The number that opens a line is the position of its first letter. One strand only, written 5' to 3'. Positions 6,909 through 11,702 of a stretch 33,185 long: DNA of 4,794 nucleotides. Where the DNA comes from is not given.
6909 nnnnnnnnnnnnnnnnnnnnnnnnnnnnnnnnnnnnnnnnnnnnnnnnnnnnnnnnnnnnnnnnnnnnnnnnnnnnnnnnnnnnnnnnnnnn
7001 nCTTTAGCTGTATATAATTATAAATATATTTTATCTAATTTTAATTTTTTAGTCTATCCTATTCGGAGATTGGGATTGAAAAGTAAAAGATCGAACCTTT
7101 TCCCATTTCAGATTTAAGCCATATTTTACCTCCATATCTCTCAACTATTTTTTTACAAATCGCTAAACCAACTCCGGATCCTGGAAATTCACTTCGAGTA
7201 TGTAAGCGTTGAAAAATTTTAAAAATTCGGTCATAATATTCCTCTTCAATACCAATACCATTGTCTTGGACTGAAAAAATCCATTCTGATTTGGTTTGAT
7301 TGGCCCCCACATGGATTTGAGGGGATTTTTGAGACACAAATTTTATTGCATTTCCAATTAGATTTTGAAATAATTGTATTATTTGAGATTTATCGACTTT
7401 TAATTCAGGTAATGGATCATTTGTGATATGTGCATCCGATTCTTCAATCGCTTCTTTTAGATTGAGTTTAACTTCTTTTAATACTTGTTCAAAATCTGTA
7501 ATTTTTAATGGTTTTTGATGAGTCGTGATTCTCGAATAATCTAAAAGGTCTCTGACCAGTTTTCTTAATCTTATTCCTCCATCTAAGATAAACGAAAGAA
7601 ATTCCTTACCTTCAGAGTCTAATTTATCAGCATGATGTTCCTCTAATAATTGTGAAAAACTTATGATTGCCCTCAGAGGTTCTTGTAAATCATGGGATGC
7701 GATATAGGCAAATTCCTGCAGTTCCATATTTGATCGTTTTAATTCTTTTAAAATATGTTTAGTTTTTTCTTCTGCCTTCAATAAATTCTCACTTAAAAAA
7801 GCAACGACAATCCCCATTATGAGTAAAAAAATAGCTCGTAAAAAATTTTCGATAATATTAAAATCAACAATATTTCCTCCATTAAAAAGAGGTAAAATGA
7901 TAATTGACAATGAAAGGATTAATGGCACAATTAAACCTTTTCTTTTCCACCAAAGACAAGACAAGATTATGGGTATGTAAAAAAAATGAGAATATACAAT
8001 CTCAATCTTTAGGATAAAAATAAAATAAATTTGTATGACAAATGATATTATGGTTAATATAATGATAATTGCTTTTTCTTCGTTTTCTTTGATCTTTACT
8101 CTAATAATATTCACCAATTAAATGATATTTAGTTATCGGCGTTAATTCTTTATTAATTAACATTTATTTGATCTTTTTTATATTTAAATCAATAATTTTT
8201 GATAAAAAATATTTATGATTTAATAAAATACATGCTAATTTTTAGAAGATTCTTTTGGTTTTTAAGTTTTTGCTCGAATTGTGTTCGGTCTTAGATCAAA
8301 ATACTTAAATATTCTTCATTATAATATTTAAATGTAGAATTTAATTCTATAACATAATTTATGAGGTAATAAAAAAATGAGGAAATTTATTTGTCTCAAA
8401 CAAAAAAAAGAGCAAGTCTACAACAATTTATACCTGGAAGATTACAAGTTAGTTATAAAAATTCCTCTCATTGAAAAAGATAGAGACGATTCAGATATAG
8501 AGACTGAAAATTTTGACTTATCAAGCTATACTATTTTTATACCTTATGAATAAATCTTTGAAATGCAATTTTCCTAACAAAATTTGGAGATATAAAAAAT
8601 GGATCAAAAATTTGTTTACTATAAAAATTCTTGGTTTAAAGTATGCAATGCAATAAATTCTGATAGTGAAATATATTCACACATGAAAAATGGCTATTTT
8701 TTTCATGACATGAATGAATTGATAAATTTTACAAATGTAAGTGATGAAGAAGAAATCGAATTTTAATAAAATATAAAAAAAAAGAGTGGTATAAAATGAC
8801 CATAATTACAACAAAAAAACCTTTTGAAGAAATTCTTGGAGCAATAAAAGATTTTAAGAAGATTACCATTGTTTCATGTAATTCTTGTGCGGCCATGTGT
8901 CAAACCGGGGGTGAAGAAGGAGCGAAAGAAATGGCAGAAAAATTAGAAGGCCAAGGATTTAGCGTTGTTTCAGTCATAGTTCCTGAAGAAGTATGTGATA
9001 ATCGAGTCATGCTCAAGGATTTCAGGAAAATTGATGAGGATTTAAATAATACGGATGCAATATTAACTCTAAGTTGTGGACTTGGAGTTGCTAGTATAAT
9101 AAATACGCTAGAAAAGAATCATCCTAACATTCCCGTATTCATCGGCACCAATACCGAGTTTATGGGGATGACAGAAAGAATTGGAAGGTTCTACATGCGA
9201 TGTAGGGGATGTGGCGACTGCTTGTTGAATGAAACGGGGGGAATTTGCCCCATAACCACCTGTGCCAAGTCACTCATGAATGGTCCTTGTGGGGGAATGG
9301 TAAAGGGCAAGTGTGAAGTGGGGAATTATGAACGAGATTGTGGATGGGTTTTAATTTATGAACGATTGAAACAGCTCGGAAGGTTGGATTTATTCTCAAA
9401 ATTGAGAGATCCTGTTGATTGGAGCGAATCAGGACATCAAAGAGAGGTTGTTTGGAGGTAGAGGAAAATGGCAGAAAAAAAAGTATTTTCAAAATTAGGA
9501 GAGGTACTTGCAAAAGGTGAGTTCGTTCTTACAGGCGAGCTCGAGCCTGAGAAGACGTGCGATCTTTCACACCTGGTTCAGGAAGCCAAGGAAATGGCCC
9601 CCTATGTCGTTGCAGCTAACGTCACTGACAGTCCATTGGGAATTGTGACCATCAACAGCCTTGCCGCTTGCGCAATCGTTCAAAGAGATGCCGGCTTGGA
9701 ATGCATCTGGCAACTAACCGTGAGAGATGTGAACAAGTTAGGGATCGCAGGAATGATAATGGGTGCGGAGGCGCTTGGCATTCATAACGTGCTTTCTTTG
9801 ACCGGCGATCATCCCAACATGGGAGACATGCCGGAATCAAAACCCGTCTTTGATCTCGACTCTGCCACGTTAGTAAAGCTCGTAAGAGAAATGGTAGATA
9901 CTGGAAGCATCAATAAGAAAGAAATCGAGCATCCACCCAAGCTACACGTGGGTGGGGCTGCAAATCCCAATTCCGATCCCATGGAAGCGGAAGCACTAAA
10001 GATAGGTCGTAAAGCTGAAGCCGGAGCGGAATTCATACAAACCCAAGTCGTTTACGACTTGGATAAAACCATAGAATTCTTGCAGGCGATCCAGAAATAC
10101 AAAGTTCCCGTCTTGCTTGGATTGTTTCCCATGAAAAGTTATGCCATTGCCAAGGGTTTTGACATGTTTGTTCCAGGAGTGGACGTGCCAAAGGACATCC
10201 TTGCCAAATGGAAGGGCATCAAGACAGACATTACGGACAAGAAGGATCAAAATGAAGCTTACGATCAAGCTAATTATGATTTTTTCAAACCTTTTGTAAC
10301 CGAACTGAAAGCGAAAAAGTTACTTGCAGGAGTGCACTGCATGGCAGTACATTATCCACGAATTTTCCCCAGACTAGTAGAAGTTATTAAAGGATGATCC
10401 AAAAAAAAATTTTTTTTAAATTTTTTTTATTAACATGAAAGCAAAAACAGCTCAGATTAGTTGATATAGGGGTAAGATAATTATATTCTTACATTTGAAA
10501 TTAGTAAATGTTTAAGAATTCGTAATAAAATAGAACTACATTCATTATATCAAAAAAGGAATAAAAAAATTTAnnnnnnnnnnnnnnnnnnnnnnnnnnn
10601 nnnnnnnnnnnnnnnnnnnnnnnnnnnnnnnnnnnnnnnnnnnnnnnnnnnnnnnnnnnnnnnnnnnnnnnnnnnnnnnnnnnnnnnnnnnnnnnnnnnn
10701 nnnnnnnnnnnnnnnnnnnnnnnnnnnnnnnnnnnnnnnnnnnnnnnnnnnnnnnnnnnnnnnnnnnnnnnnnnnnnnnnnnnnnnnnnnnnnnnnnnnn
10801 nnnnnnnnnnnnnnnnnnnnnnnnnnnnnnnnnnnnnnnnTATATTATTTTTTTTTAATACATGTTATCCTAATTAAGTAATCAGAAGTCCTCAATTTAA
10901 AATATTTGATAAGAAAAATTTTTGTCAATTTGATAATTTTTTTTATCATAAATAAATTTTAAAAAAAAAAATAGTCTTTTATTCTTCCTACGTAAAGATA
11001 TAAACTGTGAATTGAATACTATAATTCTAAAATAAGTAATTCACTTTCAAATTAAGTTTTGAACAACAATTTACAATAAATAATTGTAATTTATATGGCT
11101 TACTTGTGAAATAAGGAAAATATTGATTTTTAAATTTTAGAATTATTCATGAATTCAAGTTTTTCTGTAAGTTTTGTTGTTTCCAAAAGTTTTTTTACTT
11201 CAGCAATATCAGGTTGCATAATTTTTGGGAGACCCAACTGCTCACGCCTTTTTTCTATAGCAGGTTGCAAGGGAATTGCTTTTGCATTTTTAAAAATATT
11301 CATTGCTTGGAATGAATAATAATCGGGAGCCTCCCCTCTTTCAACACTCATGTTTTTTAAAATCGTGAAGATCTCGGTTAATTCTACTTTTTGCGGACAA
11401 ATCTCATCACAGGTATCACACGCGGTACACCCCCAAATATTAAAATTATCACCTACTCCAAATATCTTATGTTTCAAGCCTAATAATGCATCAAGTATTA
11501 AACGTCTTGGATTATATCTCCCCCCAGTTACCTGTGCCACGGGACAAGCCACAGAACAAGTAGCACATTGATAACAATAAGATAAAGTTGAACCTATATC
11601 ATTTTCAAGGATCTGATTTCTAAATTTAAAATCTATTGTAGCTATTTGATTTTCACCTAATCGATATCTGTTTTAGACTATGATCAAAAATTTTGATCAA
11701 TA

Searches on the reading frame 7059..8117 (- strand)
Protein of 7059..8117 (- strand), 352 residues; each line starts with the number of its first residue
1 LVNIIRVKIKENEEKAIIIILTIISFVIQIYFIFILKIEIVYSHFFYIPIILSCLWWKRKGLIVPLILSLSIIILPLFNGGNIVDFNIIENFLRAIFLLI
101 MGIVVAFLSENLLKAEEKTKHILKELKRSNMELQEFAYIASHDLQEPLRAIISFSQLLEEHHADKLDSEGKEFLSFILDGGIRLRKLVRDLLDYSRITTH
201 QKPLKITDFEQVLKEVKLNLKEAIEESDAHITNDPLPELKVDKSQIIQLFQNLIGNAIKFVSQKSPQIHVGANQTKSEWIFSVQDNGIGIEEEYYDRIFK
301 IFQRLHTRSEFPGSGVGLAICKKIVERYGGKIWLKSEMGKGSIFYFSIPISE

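Call 11: search_protein_families(library=pfam, proteins=[window:7059-8117:-], max_evalue=0.01)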
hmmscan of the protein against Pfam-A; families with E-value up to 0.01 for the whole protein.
window:7059-8117:- (352 aa): 3 families
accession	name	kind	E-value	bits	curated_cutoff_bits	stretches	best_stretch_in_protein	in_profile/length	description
PF02518.31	HATPase_c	-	2.6e-27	95.9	26.4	1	242-350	2-109/111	Histidine kinase-, DNA gyrase B-, and HSP90-like ATPase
PF00512.31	HisKA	-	1.9e-14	53.9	26.9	1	133-198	2-64/66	His Kinase A (phospho-acceptor) domain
PF14501.12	HATPase_c_5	-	3.3e-06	27.4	22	1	244-338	4-92/102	GHKL domain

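Call 90: search_protein_families(library=ncbifam, proteins=[window:7059-8117:-], max_evalue=0.001)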
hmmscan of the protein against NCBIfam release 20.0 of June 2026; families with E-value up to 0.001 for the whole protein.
window:7059-8117:- (352 aa): 79 families (the best 25 are shown)
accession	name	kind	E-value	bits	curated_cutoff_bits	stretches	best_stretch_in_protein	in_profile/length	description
NF047465.1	hybrid_HK_LvrA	exception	3.1e-53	181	1200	1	118-349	585-817/819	hybrid histidine kinase/response regulator LvrA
NF046044.1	PnpS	equivalog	7e-43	147.1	400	1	125-349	162-390/390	two-component system histidine kinase PnpS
TIGR02956.1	TMAO_torS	equivalog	6e-41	140.5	676.5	1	140-351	471-683/967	TMAO reductase system sensor histidine kinase/response regulator TorS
TIGR02966.1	phoR_proteo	equivalog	8.5e-38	130.2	334.2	1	129-347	110-332/333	phosphate regulon sensor histidine kinase PhoR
NF033092.0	HK_WalK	equivalog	1.1e-37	129.9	725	1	126-350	365-594/594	cell wall metabolism sensor histidine kinase WalK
NF006800.0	PRK09303.1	equivalog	1.4e-35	123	342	1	109-351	131-378/383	histidine kinase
NF047874.1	MASE3_PAS_HK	subfamily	5.2e-33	114.7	560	1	114-350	379-625/655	MASE3 domain-containing sensor histidine kinase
NF041735.1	hist_kin_RppB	equivalog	7.8e-31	107.3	400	1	123-349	206-438/438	two-component system sensor histidine kinase RppB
NF041947.1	LuxQ_Vibrio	equivalog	1.1e-30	106.2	1200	1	112-351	451-697/843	quorum-sensing autoinducer 2 sensor kinase/phosphatase LuxQ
NF008302.0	PRK11091.1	equivalog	1.5e-30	106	838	1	120-350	270-505/779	aerobic respiration two-component sensor histidine kinase ArcB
NF008468.0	PRK11360.1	equivalog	2.4e-30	105.5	646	1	140-351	403-609/616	two-component system sensor histidine kinase AtoS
NF041880.1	EPS_EpsF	equivalog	4.2e-30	104.7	900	1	120-348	261-491/492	response regulator EpsF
NF045911.1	TCSHisKinNblS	equivalog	2.7e-29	102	1000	1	134-350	389-620/621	two-component system sensor histidine kinase NblS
NF008318.0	PRK11107.1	equivalog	3.7e-27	94.8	890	1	135-350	295-518/920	two-component sensor histidine kinase BarA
NF038297.2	hybrid_HK_HrmK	equivalog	6.1e-27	94.5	725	1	115-351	217-458/607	hybrid histidine kinase/response regulator HrmK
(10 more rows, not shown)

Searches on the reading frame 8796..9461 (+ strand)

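Call 9: search_protein_families(library=pfam, proteins=[window:8796-9461:+])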
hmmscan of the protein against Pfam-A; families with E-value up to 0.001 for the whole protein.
window:8796-9461:+ (221 aa): 1 family
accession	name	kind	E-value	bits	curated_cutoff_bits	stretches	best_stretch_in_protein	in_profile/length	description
PF12225.13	DUF5981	-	9.4e-35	118.6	23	1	117-210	3-95/95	Methylene-tetrahydrofolate reductase C terminal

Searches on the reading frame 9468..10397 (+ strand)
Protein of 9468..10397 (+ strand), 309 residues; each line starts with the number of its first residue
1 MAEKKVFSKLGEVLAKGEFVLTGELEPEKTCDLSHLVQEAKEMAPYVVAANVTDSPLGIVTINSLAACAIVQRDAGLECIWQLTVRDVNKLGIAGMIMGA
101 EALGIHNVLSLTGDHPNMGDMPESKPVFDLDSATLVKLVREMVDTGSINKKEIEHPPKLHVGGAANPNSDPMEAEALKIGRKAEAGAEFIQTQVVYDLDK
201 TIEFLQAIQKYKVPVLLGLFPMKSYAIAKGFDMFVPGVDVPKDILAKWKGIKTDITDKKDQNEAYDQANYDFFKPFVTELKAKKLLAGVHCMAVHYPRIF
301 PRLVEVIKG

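Call 9: search_protein_families(library=pfam, proteins=[window:9468-10397:+])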
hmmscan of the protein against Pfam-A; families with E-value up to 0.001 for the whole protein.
window:9468-10397:+ (309 aa): 1 family
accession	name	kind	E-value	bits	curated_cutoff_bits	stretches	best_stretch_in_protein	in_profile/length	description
PF02219.23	MTHFR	-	2.3e-30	106.4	24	1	10-259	2-246/287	Methylenetetrahydrofolate reductase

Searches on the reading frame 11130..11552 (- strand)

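Call 11: search_protein_families(library=pfam, proteins=[window:11130-11552:-], max_evalue=0.01)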
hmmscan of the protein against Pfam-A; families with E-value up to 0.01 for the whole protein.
window:11130-11552:- (140 aa): 4 families
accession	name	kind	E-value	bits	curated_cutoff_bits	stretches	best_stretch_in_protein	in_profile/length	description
PF13183.11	Fer4_8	-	1.3e-06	29.3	27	1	2-56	14-68/68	4Fe-4S dicluster domain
PF13484.11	Fer4_16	-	0.00095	20.3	30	1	2-54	11-65/66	4Fe-4S double cluster binding domain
PF13187.11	Fer4_9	-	0.0013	19.1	27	1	29-55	34-50/52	4Fe-4S dicluster domain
PF12838.12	Fer4_7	-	0.0082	17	27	0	2-56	11-52/52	4Fe-4S dicluster domain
